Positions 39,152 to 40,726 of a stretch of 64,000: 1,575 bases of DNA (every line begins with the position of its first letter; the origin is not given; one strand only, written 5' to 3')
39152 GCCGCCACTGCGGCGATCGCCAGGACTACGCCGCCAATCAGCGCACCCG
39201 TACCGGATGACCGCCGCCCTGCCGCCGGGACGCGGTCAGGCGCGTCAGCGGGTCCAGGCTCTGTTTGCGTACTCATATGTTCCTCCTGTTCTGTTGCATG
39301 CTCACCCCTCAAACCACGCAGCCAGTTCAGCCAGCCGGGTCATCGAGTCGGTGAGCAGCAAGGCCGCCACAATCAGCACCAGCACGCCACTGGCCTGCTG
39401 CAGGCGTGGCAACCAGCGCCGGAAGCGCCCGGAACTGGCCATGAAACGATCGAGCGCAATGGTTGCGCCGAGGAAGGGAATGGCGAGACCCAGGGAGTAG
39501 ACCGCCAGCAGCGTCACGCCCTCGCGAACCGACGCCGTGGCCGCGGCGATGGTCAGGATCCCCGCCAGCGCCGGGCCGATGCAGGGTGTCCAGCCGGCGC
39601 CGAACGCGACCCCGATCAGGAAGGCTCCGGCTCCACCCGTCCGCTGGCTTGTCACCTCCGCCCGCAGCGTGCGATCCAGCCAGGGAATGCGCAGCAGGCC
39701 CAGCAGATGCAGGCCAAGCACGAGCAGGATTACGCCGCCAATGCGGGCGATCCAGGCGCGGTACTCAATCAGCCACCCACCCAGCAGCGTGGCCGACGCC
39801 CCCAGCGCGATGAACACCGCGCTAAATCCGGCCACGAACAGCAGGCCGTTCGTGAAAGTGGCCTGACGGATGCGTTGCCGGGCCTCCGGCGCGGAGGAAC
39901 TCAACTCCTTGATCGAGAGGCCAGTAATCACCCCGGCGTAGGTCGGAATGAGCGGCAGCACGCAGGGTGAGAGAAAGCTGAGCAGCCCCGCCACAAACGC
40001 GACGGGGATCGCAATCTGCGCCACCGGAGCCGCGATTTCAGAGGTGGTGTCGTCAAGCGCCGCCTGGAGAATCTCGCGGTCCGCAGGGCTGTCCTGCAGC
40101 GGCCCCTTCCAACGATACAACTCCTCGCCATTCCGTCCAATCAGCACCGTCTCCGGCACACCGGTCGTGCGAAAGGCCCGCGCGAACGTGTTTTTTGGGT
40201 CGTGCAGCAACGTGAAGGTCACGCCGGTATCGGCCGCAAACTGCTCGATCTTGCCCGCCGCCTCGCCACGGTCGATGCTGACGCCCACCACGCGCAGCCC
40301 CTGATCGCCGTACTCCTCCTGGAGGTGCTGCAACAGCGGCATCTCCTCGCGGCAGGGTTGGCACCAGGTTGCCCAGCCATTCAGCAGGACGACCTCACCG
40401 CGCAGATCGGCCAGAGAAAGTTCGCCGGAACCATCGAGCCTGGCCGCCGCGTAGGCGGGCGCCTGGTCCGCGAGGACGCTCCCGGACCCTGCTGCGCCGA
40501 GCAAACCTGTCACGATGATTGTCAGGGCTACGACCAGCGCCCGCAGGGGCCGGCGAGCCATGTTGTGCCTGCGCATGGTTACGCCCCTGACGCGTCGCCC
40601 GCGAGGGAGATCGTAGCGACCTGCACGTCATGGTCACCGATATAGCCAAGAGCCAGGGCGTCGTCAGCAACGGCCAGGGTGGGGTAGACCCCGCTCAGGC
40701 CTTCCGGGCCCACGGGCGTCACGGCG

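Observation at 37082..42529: Copper/cytochrome-oxidase biogenesis cluster containing a Tat-secreted BNR beta-propeller with CPCC/CPHSGPG motifs and a ligand-less cupredoxin-like protein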

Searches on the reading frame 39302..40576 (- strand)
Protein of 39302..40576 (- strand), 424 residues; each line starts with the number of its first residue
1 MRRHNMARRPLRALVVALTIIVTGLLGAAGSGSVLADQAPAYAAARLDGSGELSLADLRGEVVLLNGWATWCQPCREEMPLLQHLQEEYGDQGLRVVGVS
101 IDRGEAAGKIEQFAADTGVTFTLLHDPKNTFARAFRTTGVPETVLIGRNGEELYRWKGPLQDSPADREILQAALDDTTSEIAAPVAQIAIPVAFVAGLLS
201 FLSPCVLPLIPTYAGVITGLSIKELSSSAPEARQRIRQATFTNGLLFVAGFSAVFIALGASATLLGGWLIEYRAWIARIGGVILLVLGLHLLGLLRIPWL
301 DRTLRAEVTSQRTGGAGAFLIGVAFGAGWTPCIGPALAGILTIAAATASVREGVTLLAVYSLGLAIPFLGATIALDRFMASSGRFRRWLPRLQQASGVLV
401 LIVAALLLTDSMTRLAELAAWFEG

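Call 4: search_protein_families(library=pfam, proteins=[window:39302-40576:-], max_evalue=0.01)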
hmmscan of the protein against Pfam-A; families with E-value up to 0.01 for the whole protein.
window:39302-40576:- (424 aa): 8 families
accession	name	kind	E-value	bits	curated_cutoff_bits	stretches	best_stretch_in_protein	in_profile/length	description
PF00578.27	AhpC-TSA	-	4.3e-23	82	26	1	36-150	2-119/124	AhpC/TSA family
PF08534.16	Redoxin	-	4.2e-21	75.7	26.6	1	37-166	4-140/148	Redoxin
PF02683.22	DsbD_TM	-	1.4e-19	70.8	27.1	1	189-409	4-216/219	Cytochrome C biogenesis protein transmembrane domain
PF13905.12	Thioredoxin_8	-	1.4e-12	48.2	27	1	60-151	1-93/94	Thioredoxin-like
PF13386.12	DsbD_2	-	7.1e-10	39.5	24.9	1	193-404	2-197/199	Cytochrome C biogenesis protein transmembrane region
PF00085.26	Thioredoxin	-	4.7e-05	23.8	23.5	1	61-113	19-68/103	Thioredoxin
PF11139.14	SfLAP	-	0.00022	21.2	35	1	241-412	28-212/213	Sap, sulfolipid-1-addressing protein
PF00255.25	GSHPx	-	0.00028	20.9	27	1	43-101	5-61/108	Glutathione peroxidase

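Call 5: search_protein_families(library=ncbifam, proteins=[window:39302-40576:-], max_evalue=0.01)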
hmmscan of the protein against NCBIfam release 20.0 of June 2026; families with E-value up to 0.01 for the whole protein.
window:39302-40576:- (424 aa): 17 families
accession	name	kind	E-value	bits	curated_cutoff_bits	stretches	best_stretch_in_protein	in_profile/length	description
NF047696.1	ThlDiSintTplARhiz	equivalog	2.5e-25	89.6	230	1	41-175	79-217/219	thiol:disulfide interchange protein TlpA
NF002854.0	PRK03147.1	subfamily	1e-23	84.2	170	1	14-158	17-158/176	thiol-disulfide oxidoreductase ResA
NF045694.1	seleno_TsoB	exception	1.7e-18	66.1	805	1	188-408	183-391/572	rhodanese/DsbD fusion-like selenoprotein TsoB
NF001419.0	PRK00293.1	subfamily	2.9e-18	65.8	330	1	184-421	166-395/574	protein-disulfide reductase DsbD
TIGR00385.1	dsbE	subfamily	1.1e-17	64.1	123.15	1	37-166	38-164/173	DsbE family thiol:disulfide interchange protein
NF041054.1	WAxxUGC_long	equivalog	5.4e-15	55.5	300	1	26-151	69-193/354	ResA-like WAxxUGC motif-containing protein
NF041202.1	StoA_CxxC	exception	1.1e-11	44.9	210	1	51-160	43-152/163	endospore biogenesis thiol-disulfide oxidoreductase StoA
NF011941.0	PRK15412.1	equivalog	3.7e-11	42.9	359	1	36-169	42-172/185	thiol:disulfide interchange protein DsbE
NF040495.1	tranport_ArsG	equivalog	2.9e-10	39.9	200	1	187-407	4-213/225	aromatic aminobenezylarsenical efflux permease ArsG family transporter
TIGR01068.1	thioredoxin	equivalog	2.2e-07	31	96.8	1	61-105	15-58/101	thioredoxin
NF006960.0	PRK09437.1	equivalog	0.00015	21.7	140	1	37-139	8-107/156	thioredoxin-dependent thiol peroxidase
NF040769.1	SelL_rel_redox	subfamily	0.00017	21.3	120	1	72-135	37-98/173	SelL-related redox protein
NF006898.0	PRK09381.1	equivalog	0.00021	21.7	138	1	62-104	23-64/109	thioredoxin TrxA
NF038285.1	deiodinase_rel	hypoth_equivalog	0.00024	20.7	250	1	21-92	164-236/347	deiodinase family protein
NF008229.0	PRK10996.1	equivalog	0.00078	19.2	125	1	62-101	54-92/141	thioredoxin TrxC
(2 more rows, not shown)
